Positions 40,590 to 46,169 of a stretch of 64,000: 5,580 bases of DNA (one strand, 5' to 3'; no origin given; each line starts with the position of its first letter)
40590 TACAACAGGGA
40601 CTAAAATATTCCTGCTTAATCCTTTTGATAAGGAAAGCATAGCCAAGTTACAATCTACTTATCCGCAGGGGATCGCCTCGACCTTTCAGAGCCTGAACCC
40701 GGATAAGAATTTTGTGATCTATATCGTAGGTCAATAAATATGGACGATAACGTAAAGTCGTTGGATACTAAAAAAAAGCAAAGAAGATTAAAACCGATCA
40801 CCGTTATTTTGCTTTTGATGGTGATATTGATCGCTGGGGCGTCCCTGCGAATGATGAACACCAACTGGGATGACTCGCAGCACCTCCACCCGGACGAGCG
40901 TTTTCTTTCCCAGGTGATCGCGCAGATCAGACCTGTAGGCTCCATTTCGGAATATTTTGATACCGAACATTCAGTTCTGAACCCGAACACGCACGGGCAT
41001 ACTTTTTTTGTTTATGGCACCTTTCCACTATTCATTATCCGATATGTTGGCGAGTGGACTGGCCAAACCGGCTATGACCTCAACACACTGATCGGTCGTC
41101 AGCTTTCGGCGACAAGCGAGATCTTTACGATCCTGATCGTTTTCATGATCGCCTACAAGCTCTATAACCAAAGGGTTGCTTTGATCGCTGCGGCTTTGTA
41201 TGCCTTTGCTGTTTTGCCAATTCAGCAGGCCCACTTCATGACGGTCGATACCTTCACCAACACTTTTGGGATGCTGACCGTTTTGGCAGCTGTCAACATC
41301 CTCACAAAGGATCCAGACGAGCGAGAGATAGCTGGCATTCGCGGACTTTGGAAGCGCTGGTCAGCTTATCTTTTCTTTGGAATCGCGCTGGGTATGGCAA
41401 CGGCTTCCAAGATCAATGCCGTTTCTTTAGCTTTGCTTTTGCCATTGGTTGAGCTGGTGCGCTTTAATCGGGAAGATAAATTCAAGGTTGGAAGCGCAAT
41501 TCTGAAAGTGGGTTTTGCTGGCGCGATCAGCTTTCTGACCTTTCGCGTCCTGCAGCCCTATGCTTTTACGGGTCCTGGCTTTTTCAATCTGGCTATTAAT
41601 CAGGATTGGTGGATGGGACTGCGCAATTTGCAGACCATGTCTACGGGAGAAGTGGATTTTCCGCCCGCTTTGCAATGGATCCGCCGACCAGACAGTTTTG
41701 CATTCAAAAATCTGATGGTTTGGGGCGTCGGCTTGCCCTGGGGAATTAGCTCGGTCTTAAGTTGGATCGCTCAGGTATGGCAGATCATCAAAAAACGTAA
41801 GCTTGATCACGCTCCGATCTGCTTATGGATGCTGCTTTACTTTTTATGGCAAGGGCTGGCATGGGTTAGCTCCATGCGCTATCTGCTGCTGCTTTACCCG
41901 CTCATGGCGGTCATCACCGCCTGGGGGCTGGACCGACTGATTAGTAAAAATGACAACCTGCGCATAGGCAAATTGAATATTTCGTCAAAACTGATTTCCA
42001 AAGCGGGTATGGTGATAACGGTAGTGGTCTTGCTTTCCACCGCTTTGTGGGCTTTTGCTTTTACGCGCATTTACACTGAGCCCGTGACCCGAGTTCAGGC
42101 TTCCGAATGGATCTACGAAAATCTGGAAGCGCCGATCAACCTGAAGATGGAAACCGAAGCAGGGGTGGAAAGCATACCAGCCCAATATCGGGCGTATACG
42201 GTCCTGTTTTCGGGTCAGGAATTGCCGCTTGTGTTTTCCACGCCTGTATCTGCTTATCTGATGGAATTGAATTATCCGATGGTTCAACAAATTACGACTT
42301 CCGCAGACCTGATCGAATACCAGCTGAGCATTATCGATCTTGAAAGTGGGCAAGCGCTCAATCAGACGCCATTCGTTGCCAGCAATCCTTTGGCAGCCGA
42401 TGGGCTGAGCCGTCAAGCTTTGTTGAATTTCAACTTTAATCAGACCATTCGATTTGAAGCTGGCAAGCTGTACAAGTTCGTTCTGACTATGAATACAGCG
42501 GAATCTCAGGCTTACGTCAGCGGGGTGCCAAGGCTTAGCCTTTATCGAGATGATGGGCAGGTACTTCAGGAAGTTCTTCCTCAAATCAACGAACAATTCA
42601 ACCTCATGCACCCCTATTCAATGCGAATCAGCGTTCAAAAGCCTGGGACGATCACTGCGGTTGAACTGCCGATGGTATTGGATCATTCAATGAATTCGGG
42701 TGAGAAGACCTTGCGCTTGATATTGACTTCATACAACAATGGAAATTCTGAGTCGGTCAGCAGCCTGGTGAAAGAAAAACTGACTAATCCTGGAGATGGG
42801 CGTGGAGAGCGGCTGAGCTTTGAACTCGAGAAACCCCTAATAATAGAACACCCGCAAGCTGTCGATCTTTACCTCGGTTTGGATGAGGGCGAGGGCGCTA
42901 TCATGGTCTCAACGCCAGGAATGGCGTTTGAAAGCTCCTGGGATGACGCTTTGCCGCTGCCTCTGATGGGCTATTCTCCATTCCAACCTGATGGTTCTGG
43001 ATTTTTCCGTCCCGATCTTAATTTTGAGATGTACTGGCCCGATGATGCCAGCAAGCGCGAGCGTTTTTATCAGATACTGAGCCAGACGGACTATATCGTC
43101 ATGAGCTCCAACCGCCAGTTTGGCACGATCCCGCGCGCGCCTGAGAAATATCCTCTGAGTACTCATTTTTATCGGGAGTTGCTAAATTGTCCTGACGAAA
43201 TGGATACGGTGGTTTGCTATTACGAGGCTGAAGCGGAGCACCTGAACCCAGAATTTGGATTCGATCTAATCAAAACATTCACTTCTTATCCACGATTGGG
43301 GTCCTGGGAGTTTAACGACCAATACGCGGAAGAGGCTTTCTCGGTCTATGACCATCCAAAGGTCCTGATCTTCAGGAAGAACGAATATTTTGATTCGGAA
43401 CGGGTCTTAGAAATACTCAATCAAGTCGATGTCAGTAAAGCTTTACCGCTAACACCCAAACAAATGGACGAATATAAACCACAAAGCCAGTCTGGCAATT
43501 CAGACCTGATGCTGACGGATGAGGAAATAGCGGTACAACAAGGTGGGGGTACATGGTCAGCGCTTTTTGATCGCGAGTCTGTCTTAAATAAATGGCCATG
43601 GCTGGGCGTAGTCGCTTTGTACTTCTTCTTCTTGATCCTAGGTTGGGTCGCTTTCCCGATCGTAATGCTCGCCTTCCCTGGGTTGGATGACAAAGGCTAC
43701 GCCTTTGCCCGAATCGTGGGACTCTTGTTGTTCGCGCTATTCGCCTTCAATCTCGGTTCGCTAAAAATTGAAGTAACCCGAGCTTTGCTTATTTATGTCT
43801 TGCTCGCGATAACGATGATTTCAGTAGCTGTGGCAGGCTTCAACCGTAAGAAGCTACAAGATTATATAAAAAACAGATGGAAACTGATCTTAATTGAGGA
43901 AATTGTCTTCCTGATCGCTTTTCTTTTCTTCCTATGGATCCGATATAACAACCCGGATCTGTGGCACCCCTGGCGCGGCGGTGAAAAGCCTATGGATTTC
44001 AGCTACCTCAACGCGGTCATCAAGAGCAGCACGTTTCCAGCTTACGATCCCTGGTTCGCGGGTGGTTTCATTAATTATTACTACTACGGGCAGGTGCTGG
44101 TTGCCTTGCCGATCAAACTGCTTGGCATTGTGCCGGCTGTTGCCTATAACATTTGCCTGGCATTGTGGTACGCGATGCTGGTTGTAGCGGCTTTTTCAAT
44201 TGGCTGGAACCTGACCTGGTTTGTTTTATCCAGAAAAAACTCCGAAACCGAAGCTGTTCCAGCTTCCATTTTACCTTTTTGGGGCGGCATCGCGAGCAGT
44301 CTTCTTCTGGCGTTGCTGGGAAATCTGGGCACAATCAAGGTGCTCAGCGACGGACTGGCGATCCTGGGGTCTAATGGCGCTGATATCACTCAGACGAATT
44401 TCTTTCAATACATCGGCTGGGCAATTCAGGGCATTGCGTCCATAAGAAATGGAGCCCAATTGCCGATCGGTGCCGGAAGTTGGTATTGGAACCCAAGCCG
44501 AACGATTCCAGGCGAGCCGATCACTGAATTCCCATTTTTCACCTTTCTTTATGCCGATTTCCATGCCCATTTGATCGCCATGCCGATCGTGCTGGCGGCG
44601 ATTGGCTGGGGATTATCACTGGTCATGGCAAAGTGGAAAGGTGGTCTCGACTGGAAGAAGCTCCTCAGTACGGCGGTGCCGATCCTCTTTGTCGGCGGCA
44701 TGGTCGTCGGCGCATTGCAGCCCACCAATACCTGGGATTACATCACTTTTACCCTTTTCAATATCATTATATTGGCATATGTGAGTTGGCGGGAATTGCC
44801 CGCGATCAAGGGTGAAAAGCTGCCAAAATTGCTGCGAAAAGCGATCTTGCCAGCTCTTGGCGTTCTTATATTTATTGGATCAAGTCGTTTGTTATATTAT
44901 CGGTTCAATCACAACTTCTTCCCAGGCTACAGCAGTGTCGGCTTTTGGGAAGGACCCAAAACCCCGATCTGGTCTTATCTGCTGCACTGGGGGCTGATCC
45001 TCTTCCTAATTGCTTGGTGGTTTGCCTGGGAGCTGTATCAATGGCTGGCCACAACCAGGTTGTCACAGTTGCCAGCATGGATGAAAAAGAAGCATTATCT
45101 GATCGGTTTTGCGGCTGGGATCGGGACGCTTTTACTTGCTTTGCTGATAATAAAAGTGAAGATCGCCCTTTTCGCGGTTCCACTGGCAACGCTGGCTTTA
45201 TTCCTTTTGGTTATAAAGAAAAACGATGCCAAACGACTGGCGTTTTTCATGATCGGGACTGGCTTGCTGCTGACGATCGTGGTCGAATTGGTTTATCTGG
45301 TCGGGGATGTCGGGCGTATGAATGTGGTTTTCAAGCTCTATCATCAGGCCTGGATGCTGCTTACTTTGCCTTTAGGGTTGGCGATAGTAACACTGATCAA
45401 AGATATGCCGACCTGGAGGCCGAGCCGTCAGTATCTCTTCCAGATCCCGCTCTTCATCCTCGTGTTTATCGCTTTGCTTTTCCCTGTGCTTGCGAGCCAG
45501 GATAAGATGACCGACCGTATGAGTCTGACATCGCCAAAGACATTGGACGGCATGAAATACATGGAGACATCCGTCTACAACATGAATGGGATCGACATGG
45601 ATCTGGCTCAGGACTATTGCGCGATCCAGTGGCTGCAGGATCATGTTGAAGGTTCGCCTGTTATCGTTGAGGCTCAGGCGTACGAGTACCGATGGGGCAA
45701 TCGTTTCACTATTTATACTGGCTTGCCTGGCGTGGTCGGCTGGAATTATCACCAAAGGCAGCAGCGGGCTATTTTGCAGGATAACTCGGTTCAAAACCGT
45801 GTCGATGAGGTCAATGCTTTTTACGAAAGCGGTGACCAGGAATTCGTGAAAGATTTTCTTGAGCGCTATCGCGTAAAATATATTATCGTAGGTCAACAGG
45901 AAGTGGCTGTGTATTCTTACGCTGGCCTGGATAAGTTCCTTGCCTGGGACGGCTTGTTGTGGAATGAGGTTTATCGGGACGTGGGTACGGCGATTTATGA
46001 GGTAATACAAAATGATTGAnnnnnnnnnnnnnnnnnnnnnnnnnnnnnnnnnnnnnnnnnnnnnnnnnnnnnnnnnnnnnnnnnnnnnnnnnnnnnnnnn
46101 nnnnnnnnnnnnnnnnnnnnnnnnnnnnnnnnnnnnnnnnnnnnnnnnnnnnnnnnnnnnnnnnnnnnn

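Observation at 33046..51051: About 18-kb translationally coupled lepA-to-cmk array encoding a GT-C-like/DUF2298 membrane machine of unknown function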

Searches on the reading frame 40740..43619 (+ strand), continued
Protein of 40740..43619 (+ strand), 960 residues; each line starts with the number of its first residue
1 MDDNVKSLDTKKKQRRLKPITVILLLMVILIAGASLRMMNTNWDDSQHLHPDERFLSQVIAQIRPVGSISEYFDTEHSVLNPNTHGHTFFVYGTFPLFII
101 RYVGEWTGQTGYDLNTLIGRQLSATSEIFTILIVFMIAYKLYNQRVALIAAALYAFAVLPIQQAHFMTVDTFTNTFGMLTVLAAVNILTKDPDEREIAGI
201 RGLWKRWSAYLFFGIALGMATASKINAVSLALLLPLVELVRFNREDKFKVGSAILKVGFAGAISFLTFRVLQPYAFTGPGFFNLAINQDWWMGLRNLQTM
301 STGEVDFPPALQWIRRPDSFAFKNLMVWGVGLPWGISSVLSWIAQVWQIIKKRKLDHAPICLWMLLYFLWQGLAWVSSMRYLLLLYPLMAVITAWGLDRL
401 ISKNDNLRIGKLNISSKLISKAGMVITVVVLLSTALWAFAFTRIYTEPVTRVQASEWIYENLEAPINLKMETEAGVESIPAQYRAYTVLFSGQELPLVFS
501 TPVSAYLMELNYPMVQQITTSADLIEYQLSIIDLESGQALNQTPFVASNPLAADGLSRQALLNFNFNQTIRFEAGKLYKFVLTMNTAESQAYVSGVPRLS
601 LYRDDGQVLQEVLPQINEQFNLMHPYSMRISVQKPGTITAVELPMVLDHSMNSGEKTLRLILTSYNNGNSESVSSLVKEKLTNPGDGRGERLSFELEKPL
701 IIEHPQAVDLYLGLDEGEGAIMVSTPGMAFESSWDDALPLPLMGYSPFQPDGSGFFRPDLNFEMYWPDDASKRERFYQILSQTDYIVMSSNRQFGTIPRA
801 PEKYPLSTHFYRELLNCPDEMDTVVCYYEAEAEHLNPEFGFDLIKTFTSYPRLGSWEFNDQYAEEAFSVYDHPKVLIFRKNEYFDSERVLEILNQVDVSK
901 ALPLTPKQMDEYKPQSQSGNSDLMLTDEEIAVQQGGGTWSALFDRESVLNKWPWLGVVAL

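Call 99: search_protein_families(library=ncbifam, proteins=[L091:4855-5880:+, L089:4896-5918:+, L092:4207-5232:+, L089:1284-2150:-, L096:1268-2158:-], max_evalue=1e-10)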
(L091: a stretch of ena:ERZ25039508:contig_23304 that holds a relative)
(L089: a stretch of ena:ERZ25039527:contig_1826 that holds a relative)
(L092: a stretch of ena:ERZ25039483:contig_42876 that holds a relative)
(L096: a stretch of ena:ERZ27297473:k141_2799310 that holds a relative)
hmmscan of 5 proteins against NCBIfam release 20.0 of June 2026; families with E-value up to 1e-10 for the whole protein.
L091:4855-5880:+ (342 aa): 14 families
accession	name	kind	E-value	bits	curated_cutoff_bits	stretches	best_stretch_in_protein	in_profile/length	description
TIGR01181.1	dTDP_gluc_dehyt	equivalog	1.7e-54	185.1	365.1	2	156-337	140-314/321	dTDP-glucose 4,6-dehydratase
TIGR01179.1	galE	equivalog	6.8e-44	150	262.3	2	6-156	3-148/332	UDP-glucose 4-epimerase GalE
NF007490.0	PRK10084.1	subfamily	8e-38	130.3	649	1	5-337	3-337/361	dTDP-glucose 4,6-dehydratase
NF007582.0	PRK10217.1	equivalog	8.5e-37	127.1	698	1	3-337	2-334/355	dTDP-glucose 4,6-dehydratase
TIGR04180.1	EDH_00030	hypoth_equivalog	5.2e-34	117.7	475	1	6-321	2-296/297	NAD-dependent 4,6-dehydratase LegB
NF011728.1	PRK15181.1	equivalog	6.3e-25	87.9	760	1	3-334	16-337/348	Vi polysaccharide biosynthesis UDP-N-acetylglucosaminuronic acid C-4 epimerase TviC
NF007956.0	PRK10675.1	subfamily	1.2e-24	87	394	1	5-333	3-328/338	UDP-glucose 4-epimerase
TIGR02197.1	heptose_epim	equivalog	7.6e-21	74.6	274.6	1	6-270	2-248/316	ADP-glyceromanno-heptose 6-epimerase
TIGR02622.1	CDP_4_6_dhtase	equivalog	1.3e-20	73.9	278.45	1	3-335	5-331/352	CDP-glucose 4,6-dehydratase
NF042422.1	oxyalk_red_OleD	equivalog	3.6e-16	59.5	580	1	5-269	3-237/329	2-alkyl-3-oxoalkanoate reductase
NF043036.1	ErythonDh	equivalog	5.9e-16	58.6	325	1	6-183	4-165/321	D-erythronate dehydrogenase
NF008872.0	PRK11908.1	equivalog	2.7e-15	56.3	294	1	3-273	2-260/349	bifunctional UDP-4-keto-pentose/UDP-xylose synthase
NF041015.1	UDPsulfquin_syn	equivalog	3.5e-12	46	575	0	5-252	3-280/384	UDP-sulfoquinovose synthase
NF042423.1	oxyalk_red_Shew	equivalog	8.2e-12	44.8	580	1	3-263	9-238/331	2-alkyl-3-oxoalkanoate reductase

L089:4896-5918:+ (341 aa): 16 families
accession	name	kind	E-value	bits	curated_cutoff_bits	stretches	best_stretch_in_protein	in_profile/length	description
TIGR01181.1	dTDP_gluc_dehyt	equivalog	5.5e-53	180.1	365.1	1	5-338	2-316/321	dTDP-glucose 4,6-dehydratase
TIGR01179.1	galE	equivalog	1.5e-41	142.4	262.3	1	6-336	3-328/332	UDP-glucose 4-epimerase GalE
NF007490.0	PRK10084.1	subfamily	4.1e-38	131.3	649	1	6-337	4-338/361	dTDP-glucose 4,6-dehydratase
NF007582.0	PRK10217.1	equivalog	2.4e-35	122.3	698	1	3-336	2-334/355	dTDP-glucose 4,6-dehydratase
TIGR04180.1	EDH_00030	hypoth_equivalog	8.4e-33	113.7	475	1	6-320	2-296/297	NAD-dependent 4,6-dehydratase LegB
NF007956.0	PRK10675.1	subfamily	7.8e-28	97.6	394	1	5-185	3-168/338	UDP-glucose 4-epimerase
TIGR02622.1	CDP_4_6_dhtase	equivalog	1.1e-21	77.3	278.45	1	3-139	5-142/352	CDP-glucose 4,6-dehydratase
NF011728.1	PRK15181.1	equivalog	3e-20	72.5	760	1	3-333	16-337/348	Vi polysaccharide biosynthesis UDP-N-acetylglucosaminuronic acid C-4 epimerase TviC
TIGR02197.1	heptose_epim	equivalog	5.6e-18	65.2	274.6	1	6-269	2-248/316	ADP-glyceromanno-heptose 6-epimerase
NF042422.1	oxyalk_red_OleD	equivalog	6.7e-17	61.9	580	1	6-251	4-217/329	2-alkyl-3-oxoalkanoate reductase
NF043036.1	ErythonDh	equivalog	8.4e-14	51.5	325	1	6-183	4-166/321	D-erythronate dehydrogenase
TIGR03466.1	HpnA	hypoth_equivalog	1.3e-13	50.5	367.65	1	5-144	3-131/327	hopanoid-associated sugar epimerase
NF041015.1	UDPsulfquin_syn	equivalog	6.4e-13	48.4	575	0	6-253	4-282/384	UDP-sulfoquinovose synthase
NF008872.0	PRK11908.1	equivalog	3.6e-11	42.7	294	0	4-280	3-267/349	bifunctional UDP-4-keto-pentose/UDP-xylose synthase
NF042423.1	oxyalk_red_Shew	equivalog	3.9e-11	42.6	580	0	3-248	9-220/331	2-alkyl-3-oxoalkanoate reductase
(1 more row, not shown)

L092:4207-5232:+ (342 aa): 18 families
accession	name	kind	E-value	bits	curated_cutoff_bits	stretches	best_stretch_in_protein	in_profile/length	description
TIGR01181.1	dTDP_gluc_dehyt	equivalog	6.6e-60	202.9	365.1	1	4-340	1-318/321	dTDP-glucose 4,6-dehydratase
NF007490.0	PRK10084.1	subfamily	1.9e-46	158.7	649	1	4-339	2-340/361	dTDP-glucose 4,6-dehydratase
TIGR01179.1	galE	equivalog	6.7e-45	153.3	262.3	2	5-143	2-138/332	UDP-glucose 4-epimerase GalE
NF007582.0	PRK10217.1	equivalog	2.1e-43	148.8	698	1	3-341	2-339/355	dTDP-glucose 4,6-dehydratase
TIGR04180.1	EDH_00030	hypoth_equivalog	2.4e-40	138.4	475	1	6-320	2-296/297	NAD-dependent 4,6-dehydratase LegB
NF007956.0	PRK10675.1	subfamily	1.8e-29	103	394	1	5-333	3-329/338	UDP-glucose 4-epimerase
NF011728.1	PRK15181.1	equivalog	8.9e-26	90.7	760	1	3-333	16-337/348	Vi polysaccharide biosynthesis UDP-N-acetylglucosaminuronic acid C-4 epimerase TviC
TIGR02622.1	CDP_4_6_dhtase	equivalog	1.6e-23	83.4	278.45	1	3-335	5-332/352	CDP-glucose 4,6-dehydratase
TIGR02197.1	heptose_epim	equivalog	5e-23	81.8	274.6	1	6-335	2-315/316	ADP-glyceromanno-heptose 6-epimerase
NF042422.1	oxyalk_red_OleD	equivalog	1.2e-20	74.2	580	1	4-262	2-231/329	2-alkyl-3-oxoalkanoate reductase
NF043036.1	ErythonDh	equivalog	2.6e-18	66.3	325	1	5-186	3-169/321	D-erythronate dehydrogenase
TIGR03466.1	HpnA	hypoth_equivalog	4.6e-18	65.2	367.65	1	4-200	2-174/327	hopanoid-associated sugar epimerase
NF008872.0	PRK11908.1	equivalog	6.6e-17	61.6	294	1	3-275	2-263/349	bifunctional UDP-4-keto-pentose/UDP-xylose synthase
NF042423.1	oxyalk_red_Shew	equivalog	2e-16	60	580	1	3-244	9-216/331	2-alkyl-3-oxoalkanoate reductase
TIGR01214.1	rmlD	equivalog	8.9e-14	51.3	224.05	1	5-228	2-178/285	dTDP-4-dehydrorhamnose reductase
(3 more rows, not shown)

L089:1284-2150:- (289 aa): 5 families
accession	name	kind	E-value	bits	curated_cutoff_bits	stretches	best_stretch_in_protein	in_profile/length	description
NF008977.0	PRK12324.1-2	equivalog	5e-80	269.1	234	1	2-288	2-289/297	decaprenyl-phosphate phosphoribosyltransferase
NF008978.0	PRK12324.1-4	equivalog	1.9e-72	244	207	1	2-288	32-321/322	decaprenyl-phosphate phosphoribosyltransferase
NF008976.0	PRK12324.1-1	equivalog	5e-57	193.6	474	1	3-282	19-299/306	decaprenyl-phosphate phosphoribosyltransferase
NF006088.0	PRK08238.1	equivalog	7.8e-55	186.4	351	1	2-281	192-475/482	UbiA family prenyltransferase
NF009523.0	PRK12884.1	equivalog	7.5e-14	51.6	269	1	3-171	5-166/279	prenyltransferase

L096:1268-2158:- (297 aa): 5 families
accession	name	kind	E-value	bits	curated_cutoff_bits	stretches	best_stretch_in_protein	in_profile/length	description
NF008977.0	PRK12324.1-2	equivalog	3.4e-81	272.9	234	1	12-295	4-288/297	decaprenyl-phosphate phosphoribosyltransferase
NF008978.0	PRK12324.1-4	equivalog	5e-71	239.3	207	1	8-295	30-320/322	decaprenyl-phosphate phosphoribosyltransferase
NF008976.0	PRK12324.1-1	equivalog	3.2e-55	187.6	474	1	8-290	16-299/306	decaprenyl-phosphate phosphoribosyltransferase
NF006088.0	PRK08238.1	equivalog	3.9e-54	184.1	351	1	7-230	189-413/482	UbiA family prenyltransferase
NF009523.0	PRK12884.1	equivalog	4.7e-15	55.5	269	1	11-178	5-165/279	prenyltransferase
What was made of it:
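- On Polyprenyl-phosphate phosphoribosyltransferase (DPPRS/PPPRS, NF008977): Orthologues score 269 and 273 (call 99).
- Tried and rejected: It is an extended SDR, closest to dTDP-glucose dehydratase and GalE at about half their cut-offs (call 99).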

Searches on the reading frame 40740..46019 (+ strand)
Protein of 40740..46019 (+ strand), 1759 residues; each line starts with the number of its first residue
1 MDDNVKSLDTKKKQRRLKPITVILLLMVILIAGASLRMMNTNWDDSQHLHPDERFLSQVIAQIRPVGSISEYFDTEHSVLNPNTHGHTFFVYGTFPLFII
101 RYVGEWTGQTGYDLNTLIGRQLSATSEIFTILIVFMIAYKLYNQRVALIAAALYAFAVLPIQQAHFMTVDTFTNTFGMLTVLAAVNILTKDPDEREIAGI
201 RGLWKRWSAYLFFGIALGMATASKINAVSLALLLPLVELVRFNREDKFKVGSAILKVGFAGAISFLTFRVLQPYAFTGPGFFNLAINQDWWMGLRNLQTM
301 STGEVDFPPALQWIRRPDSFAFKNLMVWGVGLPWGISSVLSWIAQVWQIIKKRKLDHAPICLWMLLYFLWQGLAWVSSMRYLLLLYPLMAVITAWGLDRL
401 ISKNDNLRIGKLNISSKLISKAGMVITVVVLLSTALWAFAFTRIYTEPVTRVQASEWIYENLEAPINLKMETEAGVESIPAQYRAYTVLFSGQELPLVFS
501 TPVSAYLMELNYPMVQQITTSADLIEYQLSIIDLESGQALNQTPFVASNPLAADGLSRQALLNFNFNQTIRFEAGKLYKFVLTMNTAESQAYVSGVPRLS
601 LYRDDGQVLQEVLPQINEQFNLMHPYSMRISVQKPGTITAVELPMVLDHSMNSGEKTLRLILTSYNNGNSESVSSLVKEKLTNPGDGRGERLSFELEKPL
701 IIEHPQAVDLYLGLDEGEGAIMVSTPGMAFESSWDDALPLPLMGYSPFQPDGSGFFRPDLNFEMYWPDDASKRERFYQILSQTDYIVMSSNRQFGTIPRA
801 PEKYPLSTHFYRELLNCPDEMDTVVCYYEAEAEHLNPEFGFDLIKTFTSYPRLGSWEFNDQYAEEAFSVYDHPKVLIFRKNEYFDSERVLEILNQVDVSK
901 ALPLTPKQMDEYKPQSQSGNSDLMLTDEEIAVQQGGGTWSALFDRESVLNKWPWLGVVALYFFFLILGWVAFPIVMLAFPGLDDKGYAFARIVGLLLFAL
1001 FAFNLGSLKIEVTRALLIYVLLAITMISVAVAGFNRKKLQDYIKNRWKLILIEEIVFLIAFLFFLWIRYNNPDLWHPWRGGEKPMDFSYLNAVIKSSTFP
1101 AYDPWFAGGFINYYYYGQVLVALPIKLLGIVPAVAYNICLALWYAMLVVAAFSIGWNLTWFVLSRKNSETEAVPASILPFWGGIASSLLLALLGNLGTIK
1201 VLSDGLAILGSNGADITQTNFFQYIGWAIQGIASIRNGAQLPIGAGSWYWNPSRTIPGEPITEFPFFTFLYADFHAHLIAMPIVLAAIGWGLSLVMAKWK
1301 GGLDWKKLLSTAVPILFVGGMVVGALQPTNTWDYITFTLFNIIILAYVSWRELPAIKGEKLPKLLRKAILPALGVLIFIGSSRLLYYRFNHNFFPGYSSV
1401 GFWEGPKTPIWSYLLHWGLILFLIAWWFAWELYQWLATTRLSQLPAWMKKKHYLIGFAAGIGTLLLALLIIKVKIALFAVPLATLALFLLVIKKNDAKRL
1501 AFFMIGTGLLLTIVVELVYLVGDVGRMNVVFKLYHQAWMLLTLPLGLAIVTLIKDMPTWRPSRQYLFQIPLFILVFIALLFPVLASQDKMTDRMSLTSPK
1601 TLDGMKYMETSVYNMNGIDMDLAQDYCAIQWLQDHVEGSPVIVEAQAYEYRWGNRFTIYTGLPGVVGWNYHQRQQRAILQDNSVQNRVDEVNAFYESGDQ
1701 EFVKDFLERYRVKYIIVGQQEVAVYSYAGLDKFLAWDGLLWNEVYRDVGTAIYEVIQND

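Call 4: search_protein_families(library=pfam, proteins=[window:40740-46019:+], max_evalue=0.01)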
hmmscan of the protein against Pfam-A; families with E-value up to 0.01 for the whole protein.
window:40740-46019:+ (1759 aa): 1 family
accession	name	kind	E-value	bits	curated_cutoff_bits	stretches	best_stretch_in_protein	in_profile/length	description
PF10060.15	DUF2298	-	1.9e-108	364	27.8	1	997-1541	1-488/488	Uncharacterized membrane protein (DUF2298)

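Call 5: search_protein_families(library=ncbifam, proteins=[window:40740-46019:+], max_evalue=0.01)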
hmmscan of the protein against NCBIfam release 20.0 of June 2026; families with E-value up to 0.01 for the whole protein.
window:40740-46019:+ (1759 aa): 1 family
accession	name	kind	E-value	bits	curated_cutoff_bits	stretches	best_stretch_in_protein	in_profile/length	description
TIGR03662.1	Chlor_Arch_YYY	subfamily_domain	4e-146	488.6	300.25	1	954-1755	2-726/727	chlor_Arch_YYY domain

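Call 13: search_solved_structures(query=window:40740-46019:+, max_evalue=10)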
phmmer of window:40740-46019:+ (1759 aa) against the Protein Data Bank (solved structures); distinct sequences matched with E-value up to 10: 1.
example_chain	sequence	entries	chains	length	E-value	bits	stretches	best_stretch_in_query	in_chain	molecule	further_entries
9llh_M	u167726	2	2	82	7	6.9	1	1406-1471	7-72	De novo designed agonist-positive allosteric GPCR exoframe modulator targeting TM5/6/7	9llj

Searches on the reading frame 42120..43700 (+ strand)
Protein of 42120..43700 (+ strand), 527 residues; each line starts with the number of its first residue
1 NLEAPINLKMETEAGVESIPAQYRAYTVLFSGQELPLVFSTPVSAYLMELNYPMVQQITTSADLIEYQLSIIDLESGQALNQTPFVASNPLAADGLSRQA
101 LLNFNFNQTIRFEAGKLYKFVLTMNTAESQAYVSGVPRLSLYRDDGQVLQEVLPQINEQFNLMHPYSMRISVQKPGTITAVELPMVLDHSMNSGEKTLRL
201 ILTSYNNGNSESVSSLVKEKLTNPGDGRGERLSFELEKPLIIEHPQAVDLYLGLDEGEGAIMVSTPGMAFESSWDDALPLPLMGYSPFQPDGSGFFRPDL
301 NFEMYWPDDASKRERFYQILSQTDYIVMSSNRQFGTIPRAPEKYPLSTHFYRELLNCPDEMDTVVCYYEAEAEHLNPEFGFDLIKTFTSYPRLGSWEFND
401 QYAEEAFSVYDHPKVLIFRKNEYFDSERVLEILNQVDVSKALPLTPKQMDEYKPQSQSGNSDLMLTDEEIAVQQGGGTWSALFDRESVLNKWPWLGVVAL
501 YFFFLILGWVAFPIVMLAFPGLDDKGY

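Call 26: search_protein_families(library=pfam, proteins=[window:42120-43700:+], max_evalue=10)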
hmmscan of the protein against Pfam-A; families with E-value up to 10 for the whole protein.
window:42120-43700:+ (527 aa): 0 families
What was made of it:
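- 42135..43439 (+): M1759 residues 466-900: extracytoplasmic beta-sandwich region (466-730) followed by an alpha/beta domain (770-900) with a highly conserved block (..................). No Pfam match (call 26).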
